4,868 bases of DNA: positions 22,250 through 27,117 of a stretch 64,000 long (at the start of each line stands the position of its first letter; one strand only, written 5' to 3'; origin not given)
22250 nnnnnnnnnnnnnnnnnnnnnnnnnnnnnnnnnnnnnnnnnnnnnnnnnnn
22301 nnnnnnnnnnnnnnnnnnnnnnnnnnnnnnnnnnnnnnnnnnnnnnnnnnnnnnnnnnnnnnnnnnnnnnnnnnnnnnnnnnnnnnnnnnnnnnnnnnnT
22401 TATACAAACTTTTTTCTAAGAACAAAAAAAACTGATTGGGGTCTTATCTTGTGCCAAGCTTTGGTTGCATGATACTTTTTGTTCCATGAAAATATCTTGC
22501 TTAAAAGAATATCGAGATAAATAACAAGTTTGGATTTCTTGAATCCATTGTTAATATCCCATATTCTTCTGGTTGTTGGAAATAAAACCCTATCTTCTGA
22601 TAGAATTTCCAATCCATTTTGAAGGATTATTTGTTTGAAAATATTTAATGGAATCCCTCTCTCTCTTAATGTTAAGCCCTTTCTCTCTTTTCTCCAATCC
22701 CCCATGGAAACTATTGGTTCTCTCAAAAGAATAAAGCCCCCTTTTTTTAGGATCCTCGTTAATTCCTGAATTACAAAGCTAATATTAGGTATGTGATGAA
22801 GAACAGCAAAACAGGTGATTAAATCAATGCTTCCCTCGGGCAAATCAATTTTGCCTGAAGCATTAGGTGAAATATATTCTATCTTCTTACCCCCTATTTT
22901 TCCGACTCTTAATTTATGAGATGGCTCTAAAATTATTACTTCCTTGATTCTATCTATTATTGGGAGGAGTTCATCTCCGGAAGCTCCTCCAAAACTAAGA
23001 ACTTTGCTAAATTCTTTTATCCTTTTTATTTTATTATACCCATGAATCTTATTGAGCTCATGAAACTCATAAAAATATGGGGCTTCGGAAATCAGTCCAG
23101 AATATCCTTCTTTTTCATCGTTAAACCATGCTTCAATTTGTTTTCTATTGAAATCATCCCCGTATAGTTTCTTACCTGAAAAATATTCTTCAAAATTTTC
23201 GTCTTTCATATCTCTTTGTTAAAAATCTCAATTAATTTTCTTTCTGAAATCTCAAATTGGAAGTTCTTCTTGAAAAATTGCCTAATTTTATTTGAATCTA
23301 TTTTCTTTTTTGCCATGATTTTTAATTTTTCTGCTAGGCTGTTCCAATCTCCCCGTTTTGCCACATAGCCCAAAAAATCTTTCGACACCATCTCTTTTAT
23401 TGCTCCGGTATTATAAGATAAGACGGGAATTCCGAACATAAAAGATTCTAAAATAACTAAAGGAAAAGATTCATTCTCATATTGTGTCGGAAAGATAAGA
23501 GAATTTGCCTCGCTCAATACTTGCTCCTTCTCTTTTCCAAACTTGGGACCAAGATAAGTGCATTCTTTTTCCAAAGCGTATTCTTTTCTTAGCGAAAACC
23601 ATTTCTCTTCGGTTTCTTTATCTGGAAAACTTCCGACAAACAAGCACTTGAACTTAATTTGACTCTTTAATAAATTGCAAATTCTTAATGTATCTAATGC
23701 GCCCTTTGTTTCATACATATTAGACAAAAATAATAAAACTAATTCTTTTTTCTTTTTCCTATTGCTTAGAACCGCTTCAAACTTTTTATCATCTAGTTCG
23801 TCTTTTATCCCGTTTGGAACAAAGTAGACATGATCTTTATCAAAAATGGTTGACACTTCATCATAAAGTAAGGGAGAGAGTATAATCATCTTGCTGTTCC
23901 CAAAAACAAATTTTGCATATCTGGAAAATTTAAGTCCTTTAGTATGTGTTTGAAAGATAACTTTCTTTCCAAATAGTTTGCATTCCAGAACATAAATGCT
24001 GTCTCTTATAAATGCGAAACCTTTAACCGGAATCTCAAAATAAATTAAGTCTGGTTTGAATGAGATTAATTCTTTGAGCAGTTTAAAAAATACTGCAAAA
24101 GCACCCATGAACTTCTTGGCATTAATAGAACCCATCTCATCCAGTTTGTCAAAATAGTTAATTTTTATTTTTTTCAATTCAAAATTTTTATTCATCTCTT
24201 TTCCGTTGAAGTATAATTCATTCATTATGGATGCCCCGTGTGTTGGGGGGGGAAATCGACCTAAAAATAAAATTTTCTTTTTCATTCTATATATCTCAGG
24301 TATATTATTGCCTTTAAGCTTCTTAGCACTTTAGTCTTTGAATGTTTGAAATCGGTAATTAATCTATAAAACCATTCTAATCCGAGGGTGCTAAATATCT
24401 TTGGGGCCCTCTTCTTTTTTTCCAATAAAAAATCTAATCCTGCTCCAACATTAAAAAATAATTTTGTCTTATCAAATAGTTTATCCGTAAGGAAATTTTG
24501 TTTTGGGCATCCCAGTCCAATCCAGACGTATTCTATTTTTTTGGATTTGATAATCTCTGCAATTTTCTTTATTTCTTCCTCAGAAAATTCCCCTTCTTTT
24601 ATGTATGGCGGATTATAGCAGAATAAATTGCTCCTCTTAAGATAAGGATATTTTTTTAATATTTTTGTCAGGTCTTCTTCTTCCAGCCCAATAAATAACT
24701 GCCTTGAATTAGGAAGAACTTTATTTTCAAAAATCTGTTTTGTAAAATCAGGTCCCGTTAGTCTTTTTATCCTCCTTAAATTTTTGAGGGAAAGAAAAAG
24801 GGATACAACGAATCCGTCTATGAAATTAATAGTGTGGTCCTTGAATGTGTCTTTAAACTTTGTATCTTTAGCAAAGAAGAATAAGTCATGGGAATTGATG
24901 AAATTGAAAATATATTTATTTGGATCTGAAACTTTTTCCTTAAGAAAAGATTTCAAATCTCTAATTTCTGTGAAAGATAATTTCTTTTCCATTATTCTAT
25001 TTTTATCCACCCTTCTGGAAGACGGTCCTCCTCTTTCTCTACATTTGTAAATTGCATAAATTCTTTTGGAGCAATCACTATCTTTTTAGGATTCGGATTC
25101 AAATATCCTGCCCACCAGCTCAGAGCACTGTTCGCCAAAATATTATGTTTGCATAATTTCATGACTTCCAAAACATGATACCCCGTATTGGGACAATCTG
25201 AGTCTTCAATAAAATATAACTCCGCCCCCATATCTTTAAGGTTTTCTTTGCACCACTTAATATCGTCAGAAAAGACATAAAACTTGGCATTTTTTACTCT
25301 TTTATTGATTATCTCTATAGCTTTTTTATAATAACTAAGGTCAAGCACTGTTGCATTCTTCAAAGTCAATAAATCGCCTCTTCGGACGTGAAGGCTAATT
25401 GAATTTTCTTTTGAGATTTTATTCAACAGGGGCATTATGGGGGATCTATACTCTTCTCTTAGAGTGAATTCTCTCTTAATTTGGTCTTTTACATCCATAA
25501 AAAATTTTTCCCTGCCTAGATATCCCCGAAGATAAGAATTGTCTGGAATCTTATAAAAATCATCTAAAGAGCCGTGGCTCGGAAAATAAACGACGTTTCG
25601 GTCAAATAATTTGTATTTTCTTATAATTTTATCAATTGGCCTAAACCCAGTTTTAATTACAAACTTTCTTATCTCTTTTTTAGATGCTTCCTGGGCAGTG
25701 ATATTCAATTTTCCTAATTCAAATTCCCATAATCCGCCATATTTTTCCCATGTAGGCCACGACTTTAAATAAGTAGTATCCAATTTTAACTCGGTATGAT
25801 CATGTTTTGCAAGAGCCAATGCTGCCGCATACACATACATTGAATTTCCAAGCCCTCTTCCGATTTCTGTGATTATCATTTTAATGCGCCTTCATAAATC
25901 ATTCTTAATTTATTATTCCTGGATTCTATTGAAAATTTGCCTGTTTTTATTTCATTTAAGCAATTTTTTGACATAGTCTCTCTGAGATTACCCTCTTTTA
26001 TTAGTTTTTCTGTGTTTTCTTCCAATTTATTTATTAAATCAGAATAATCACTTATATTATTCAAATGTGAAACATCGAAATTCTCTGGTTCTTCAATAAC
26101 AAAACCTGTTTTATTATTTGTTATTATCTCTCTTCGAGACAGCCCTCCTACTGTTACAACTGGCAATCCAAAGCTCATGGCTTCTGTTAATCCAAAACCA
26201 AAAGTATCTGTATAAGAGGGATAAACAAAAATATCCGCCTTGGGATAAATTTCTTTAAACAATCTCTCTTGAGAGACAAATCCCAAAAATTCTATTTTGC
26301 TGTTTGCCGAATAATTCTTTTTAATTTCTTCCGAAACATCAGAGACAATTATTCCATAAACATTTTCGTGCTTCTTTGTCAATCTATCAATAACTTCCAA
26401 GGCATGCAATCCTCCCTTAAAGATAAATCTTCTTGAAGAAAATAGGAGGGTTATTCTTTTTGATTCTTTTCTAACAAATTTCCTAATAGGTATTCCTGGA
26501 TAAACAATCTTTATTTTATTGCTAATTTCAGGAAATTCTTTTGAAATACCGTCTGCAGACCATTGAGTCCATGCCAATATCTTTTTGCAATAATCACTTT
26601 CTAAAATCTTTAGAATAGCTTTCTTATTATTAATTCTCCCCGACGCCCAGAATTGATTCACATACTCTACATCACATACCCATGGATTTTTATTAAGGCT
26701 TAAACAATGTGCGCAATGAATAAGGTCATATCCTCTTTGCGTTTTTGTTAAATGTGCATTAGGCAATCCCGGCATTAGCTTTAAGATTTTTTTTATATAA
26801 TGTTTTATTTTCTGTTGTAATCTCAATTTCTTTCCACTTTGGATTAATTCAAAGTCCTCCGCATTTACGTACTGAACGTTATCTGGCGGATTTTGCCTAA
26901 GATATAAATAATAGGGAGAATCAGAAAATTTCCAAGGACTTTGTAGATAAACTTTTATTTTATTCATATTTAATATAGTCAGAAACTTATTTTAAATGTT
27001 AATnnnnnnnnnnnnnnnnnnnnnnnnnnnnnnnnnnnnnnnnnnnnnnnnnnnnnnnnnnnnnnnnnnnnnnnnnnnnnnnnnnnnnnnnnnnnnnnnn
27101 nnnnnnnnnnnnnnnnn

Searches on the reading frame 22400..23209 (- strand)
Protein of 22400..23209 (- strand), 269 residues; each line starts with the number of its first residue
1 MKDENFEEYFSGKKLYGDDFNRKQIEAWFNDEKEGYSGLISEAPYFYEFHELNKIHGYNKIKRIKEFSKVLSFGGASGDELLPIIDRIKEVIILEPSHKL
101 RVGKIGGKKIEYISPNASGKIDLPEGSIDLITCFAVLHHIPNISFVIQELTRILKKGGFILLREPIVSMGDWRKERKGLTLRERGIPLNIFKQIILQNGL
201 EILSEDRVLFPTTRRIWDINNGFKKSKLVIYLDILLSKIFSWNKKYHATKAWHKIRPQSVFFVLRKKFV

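Call 4: search_protein_families(library=pfam, proteins=[window:22400-23209:-], max_evalue=0.01)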
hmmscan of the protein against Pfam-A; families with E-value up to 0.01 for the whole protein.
window:22400-23209:- (269 aa): 6 families
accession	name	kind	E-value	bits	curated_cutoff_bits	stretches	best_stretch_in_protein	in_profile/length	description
PF13489.12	Methyltransf_23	-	1.4e-11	44.9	27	1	63-174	19-127/164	Methyltransferase domain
PF08241.18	Methyltransf_11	-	7.5e-11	43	21.2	1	74-161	4-94/95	Methyltransferase domain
PF08242.18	Methyltransf_12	-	1.6e-07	32.4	30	1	72-160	2-98/98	Methyltransferase domain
PF13649.12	Methyltransf_25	-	3.1e-06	28.2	27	1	70-158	1-97/97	Methyltransferase domain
PF13847.12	Methyltransf_31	-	1.6e-05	25.1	27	1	123-165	70-112/145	Methyltransferase domain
PF01209.24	Ubie_methyltran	-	0.00015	21.7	20.1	1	65-162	46-151/233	ubiE/COQ5 methyltransferase family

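Call 5: search_protein_families(library=ncbifam, proteins=[window:22400-23209:-], max_evalue=0.01)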
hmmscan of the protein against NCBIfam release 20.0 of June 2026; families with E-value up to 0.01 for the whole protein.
window:22400-23209:- (269 aa): 7 families
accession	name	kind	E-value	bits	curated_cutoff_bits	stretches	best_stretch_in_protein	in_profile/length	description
TIGR01983.1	UbiG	equivalog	0.00018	20.9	102.95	1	85-162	77-151/228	bifunctional 2-polyprenyl-6-hydroxyphenol methylase/3-demethylubiquinol 3-O-methyltransferase UbiG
NF045667.1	MTase_DVU1556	equivalog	0.00049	19.6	155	1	108-163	66-120/213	DVU_1556 family methyltransferase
NF041537.1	ArsM_AhpD_UU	exception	0.0015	17.4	510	1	108-167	127-185/345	arsenite methyltransferase/AhpD domain selenoprotein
TIGR02072.1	BioC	equivalog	0.0049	16.7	184.95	1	109-162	80-132/244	malonyl-ACP O-methyltransferase BioC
NF041536.1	ArsM_DUF2284_UU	exception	0.0059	15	575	1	117-175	135-192/459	arsenite methyltransferase/DUF2284 domain selenoprotein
NF041675.1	sarc_dimgly_tmase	equivalog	0.0073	16.3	550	0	117-166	124-173/278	sarcosine/dimethylglycine N-methyltransferase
TIGR01934.1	MenG_MenH_UbiE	subfamily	0.0075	15.6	158.35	0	68-165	41-144/223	ubiquinone/menaquinone biosynthesis methyltransferase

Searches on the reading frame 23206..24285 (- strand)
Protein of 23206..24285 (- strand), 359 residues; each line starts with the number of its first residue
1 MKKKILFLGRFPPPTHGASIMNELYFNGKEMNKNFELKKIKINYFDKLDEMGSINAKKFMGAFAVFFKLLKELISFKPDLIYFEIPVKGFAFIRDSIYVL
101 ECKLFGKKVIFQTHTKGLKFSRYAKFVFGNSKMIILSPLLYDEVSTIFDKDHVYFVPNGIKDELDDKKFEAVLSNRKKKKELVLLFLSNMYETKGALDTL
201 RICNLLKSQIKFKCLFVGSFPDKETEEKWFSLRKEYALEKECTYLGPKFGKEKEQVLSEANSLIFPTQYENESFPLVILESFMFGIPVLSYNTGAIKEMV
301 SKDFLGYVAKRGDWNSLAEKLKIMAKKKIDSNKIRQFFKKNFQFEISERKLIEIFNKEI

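Call 4: search_protein_families(library=pfam, proteins=[window:23206-24285:-], max_evalue=0.01)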
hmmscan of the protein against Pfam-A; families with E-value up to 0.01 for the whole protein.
window:23206-24285:- (359 aa): 2 families
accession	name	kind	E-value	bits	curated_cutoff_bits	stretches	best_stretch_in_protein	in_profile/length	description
PF00534.26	Glycos_transf_1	-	9.9e-25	87.5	26.4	1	174-336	8-167/172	Glycosyl transferases group 1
PF13692.12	Glyco_trans_1_4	-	2.9e-17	63.7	27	1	183-322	3-137/142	Glycosyl transferases group 1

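Call 5: search_protein_families(library=ncbifam, proteins=[window:23206-24285:-], max_evalue=0.01)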
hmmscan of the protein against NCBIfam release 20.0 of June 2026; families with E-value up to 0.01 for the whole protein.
window:23206-24285:- (359 aa): 23 families
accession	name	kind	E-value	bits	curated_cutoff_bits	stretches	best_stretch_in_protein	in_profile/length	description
TIGR03999.1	thiol_BshA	equivalog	4.2e-21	75.3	273.7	1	125-353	139-364/375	N-acetyl-alpha-D-glucosaminyl L-malate synthase BshA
NF046085.1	XrtY_assoc_Gly1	equivalog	3.4e-14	52.5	400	1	142-353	173-375/387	XrtY-associated glycosyltransferase XYAG1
NF038295.1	EPS_HpsP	equivalog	4.9e-13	48.8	550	1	155-356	180-385/388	hormogonium polysaccharide biosynthesis glycosyltransferase HpsP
NF041010.1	glycosy_Agl16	equivalog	4.9e-11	42.1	575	1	145-335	150-330/352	glycosylation protein Agl16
NF047880.1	glyco_SdgA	exception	1e-10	40.8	800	1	174-340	310-466/488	serine-aspartate repeat adhesin O-glycosyltransferase SdgA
NF012028.0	PRK15484.1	subfamily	2.1e-10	40.2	618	1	130-311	140-327/380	lipopolysaccharide N-acetylglucosaminyltransferase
NF007396.0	PRK09922.1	equivalog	2.2e-09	36.7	385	1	123-340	130-341/361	lipopolysaccharide 1,6-galactosyltransferase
TIGR04005.1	wcaL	equivalog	4e-09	35.8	537.6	1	180-340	221-381/406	colanic acid biosynthesis glycosyltransferase WcaL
NF047684.1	TeichurnBiosyTuaC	equivalog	1.5e-07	30.7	550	1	179-343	217-370/391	teichuronic acid biosynthesis protein TuaC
NF047881.1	glyco_SdgB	exception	2.2e-07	29.9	800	1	198-332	338-468/496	serine-aspartate repeat adhesin O-glycosyltransferase SdgB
NF053787.1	GlcN_PG_synth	equivalog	2.7e-07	29.8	480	1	255-354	257-355/361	N-acetylglucosaminyl phosphatidylglycerol synthase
NF041876.1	EPS_EpsE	equivalog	1.1e-06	28.1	400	1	153-336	188-370/389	exopolysaccharide biosynthesis GT4 family glycosyltransferase EpsE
TIGR02149.1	glgA_Coryne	subfamily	1.2e-06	28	302.4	1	148-322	166-350/391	glycogen synthase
TIGR04348.1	TIGR04348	equivalog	2.3e-06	26.9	300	1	175-328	131-278/310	selenoneine biosynthesis selenosugar synthase SenB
TIGR03088.1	stp2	hypoth_equivalog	3.7e-06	26.2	409.05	1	254-342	267-357/374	TIGR03088 family PEP-CTERM/XrtA system glycosyltransferase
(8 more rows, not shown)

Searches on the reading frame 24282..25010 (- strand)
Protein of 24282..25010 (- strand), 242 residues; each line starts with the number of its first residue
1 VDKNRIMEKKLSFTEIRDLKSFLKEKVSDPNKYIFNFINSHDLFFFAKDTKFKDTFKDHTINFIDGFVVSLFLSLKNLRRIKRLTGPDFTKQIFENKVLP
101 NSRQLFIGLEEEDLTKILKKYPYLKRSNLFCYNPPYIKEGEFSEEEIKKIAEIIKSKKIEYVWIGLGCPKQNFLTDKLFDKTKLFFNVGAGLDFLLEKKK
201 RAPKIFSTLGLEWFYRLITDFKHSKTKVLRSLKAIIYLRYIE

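Call 4: search_protein_families(library=pfam, proteins=[window:24282-25010:-], max_evalue=0.01)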
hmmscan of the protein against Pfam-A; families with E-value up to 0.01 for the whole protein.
window:24282-25010:- (242 aa): 2 families
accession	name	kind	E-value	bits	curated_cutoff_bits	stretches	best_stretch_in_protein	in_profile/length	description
PF03808.19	Glyco_tran_WecG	-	6.8e-28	98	27.4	1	61-223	3-163/168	Glycosyl transferase WecG/TagA/CpsF family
PF24983.1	DUF7774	-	0.0014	19.1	26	1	1-39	16-54/97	Domain of unknown function (DUF7774)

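Call 5: search_protein_families(library=ncbifam, proteins=[window:24282-25010:-], max_evalue=0.01)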
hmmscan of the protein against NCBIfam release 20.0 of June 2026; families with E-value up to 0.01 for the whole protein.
window:24282-25010:- (242 aa): 4 families
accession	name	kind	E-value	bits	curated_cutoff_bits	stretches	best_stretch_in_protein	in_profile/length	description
TIGR00696.1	wecG_tagA_cpsF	superfamily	4.3e-20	72.2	69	1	62-224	9-169/178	WecB/TagA/CpsF family glycosyltransferase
NF002980.1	PRK03692.1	equivalog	1.7e-17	63.7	323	1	35-240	35-234/240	lipopolysaccharide N-acetylmannosaminouronosyltransferase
NF041710.1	UDPacetylman_taseTarA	equivalog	4.9e-14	52.4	350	1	146-223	147-226/247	N-acetylglucosaminyldiphosphoundecaprenol N-acetyl-beta-D-mannosaminyltransferase TarA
NF041872.1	EPS_EpsA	equivalog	1.4e-11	44.2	500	1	33-223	48-238/265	exopolysaccharide biosynthesis glycosyltransferase EpsA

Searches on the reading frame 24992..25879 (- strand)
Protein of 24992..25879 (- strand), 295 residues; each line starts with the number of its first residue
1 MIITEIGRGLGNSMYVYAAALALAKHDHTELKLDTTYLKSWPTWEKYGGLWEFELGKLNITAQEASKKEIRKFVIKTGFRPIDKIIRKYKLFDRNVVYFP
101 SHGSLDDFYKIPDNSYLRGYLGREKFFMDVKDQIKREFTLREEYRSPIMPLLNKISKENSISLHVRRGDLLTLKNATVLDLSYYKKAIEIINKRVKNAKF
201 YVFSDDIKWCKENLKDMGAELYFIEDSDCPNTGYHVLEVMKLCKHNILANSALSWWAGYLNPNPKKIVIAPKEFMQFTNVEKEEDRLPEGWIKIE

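Call 4: search_protein_families(library=pfam, proteins=[window:24992-25879:-], max_evalue=0.01)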
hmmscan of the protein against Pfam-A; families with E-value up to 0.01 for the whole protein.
window:24992-25879:- (295 aa): 1 family
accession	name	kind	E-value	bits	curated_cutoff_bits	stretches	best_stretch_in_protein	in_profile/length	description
PF01531.22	Glyco_transf_11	-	4.7e-33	115.1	23.9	1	82-294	88-297/298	Glycosyl transferase family 11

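Call 5: search_protein_families(library=ncbifam, proteins=[window:24992-25879:-], max_evalue=0.01)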
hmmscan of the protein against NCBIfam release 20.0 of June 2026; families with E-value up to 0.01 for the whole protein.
window:24992-25879:- (295 aa): 0 families

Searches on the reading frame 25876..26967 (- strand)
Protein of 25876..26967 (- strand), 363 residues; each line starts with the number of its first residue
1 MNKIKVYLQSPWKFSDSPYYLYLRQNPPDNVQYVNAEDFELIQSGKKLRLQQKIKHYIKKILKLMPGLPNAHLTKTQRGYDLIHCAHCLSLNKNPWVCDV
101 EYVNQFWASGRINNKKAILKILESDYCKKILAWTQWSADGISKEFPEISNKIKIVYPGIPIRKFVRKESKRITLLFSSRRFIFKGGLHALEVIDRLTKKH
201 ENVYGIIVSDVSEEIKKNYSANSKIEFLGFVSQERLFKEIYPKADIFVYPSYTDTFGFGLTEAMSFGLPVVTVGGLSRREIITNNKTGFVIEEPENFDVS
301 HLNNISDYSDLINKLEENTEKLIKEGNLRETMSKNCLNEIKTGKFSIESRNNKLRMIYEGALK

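Call 4: search_protein_families(library=pfam, proteins=[window:25876-26967:-], max_evalue=0.01)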
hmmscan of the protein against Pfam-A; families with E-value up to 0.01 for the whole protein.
window:25876-26967:- (363 aa): 4 families
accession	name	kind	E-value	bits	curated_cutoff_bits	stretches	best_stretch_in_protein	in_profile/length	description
PF00534.26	Glycos_transf_1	-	2.5e-23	82.9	26.4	1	162-319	6-159/172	Glycosyl transferases group 1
PF13692.12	Glyco_trans_1_4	-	6.6e-18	65.8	27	1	174-296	4-131/142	Glycosyl transferases group 1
PF20706.3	GT4-conflict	-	0.00019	21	26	1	155-271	177-309/385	Family 4 Glycosyltransferase in conflict systems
PF12495.13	Vip3A_N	-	0.0095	16.3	25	0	301-357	46-99/177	Vegetative insecticide protein 3A N terminal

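Call 5: search_protein_families(library=ncbifam, proteins=[window:25876-26967:-], max_evalue=0.01)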
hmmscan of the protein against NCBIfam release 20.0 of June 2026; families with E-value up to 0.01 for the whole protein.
window:25876-26967:- (363 aa): 27 families (the best 25 are shown)
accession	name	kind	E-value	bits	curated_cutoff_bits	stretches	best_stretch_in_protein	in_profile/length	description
TIGR04157.1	glyco_rSAM_CFB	subfamily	4.5e-14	52.2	400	1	174-339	230-388/406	TIGR04157 family glycosyltransferase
TIGR03999.1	thiol_BshA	equivalog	6.8e-11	41.7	273.7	1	214-358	246-370/375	N-acetyl-alpha-D-glucosaminyl L-malate synthase BshA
NF041876.1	EPS_EpsE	equivalog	1.3e-10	41.1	400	1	216-296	269-348/389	exopolysaccharide biosynthesis GT4 family glycosyltransferase EpsE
TIGR02149.1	glgA_Coryne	subfamily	4.9e-10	39.1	302.4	1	128-329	146-369/391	glycogen synthase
NF038295.1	EPS_HpsP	equivalog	1.6e-09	37.3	550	1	210-304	256-348/388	hormogonium polysaccharide biosynthesis glycosyltransferase HpsP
NF038229.1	Glyco4_Geo_Pelo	equivalog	2.1e-09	36.8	400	1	127-325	110-318/338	GPMC system family 4 glycosyltransferase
TIGR03449.1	mycothiol_MshA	equivalog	6.3e-09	35.2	462.5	1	215-361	276-403/406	D-inositol-3-phosphate glycosyltransferase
NF049988.1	MGlcDAGSynMgs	equivalog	2e-08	34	400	1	213-338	260-382/398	alpha-monoglucosyldiacylglycerol synthase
NF047880.1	glyco_SdgA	exception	8.3e-08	31.2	800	1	183-325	327-473/488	serine-aspartate repeat adhesin O-glycosyltransferase SdgA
NF041010.1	glycosy_Agl16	equivalog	1.2e-07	31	575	1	127-327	134-336/352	glycosylation protein Agl16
NF046085.1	XrtY_assoc_Gly1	equivalog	1.2e-07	31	400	1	211-329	250-370/387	XrtY-associated glycosyltransferase XYAG1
NF053513.1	Gtran_IagA_BgsA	equivalog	1.9e-07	30.4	460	1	207-325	202-314/333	LTA glycolipid anchor biosynthesis glycosyltransferase, IagA/BgsA family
NF012028.0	PRK15484.1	subfamily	8.2e-07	28.4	618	1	171-298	193-332/380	lipopolysaccharide N-acetylglucosaminyltransferase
NF047684.1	TeichurnBiosyTuaC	equivalog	1.1e-06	27.9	550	1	174-293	222-338/391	teichuronic acid biosynthesis protein TuaC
NF038255.1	exopoly_VpsD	equivalog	1.3e-06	27.6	300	1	210-292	251-332/381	VpsD family glycosyltransferase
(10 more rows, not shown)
